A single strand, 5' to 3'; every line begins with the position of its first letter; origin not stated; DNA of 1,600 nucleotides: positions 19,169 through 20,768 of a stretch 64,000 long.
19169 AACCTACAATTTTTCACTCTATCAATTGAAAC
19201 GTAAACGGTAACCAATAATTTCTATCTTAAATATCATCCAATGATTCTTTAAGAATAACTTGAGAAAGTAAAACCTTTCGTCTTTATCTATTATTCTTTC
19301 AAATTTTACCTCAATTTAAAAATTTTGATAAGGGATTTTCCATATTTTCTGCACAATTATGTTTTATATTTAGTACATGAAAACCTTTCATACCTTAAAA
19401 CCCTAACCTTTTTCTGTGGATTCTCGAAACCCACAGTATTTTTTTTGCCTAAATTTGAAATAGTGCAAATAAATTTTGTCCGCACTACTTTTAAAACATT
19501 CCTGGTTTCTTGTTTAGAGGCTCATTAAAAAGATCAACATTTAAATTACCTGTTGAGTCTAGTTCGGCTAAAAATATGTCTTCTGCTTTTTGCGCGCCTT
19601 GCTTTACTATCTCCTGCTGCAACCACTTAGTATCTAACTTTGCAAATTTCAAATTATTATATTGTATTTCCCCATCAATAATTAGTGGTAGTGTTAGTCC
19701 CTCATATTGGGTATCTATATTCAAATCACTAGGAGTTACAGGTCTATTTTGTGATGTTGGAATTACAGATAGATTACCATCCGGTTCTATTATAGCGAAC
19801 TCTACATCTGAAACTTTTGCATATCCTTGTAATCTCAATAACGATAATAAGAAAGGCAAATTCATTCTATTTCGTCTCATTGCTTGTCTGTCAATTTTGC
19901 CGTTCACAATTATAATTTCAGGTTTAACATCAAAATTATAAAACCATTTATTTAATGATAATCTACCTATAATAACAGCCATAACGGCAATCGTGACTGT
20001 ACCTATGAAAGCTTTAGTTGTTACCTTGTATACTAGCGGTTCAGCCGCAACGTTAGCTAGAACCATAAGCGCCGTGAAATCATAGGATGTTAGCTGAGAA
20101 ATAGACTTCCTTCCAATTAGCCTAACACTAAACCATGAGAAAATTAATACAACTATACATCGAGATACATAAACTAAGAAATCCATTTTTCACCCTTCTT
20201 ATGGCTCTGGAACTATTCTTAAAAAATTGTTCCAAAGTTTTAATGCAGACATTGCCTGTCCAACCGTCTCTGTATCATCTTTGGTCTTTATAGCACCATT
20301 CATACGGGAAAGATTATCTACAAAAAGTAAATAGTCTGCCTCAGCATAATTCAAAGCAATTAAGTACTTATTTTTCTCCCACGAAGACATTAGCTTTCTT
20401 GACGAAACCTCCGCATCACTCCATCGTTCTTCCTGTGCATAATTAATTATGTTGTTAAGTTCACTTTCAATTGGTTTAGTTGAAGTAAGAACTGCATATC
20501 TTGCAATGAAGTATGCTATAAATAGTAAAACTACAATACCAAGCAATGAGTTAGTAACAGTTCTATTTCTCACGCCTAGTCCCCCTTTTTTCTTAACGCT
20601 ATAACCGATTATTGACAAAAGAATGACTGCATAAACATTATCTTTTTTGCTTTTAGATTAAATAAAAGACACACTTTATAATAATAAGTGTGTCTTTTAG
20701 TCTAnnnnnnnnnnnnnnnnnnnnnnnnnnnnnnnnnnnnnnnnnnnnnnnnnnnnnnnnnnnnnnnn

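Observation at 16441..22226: Relic of a segmental duplication: gene fragment plus repeat copy mirrors an intact gene plus repeat copy 5 kb away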

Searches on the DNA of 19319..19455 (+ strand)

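Call 70: search_dna_similar(query=window:19319-19455:+, collection=plasmids, mode=distant, max_evalue=0.01, max_rows=10)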
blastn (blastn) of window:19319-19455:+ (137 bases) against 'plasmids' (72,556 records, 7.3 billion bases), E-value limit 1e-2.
No match.

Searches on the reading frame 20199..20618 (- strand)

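Call 7: search_protein_families(library=pfam, proteins=[window:20199-20618:-], max_evalue=0.01)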
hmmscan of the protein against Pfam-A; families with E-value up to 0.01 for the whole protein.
window:20199-20618:- (139 aa): 1 family
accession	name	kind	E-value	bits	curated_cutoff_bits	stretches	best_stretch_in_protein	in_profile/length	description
PF14276.11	DUF4363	-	8.3e-08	32.6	27.5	1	42-126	6-90/107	Domain of unknown function (DUF4363)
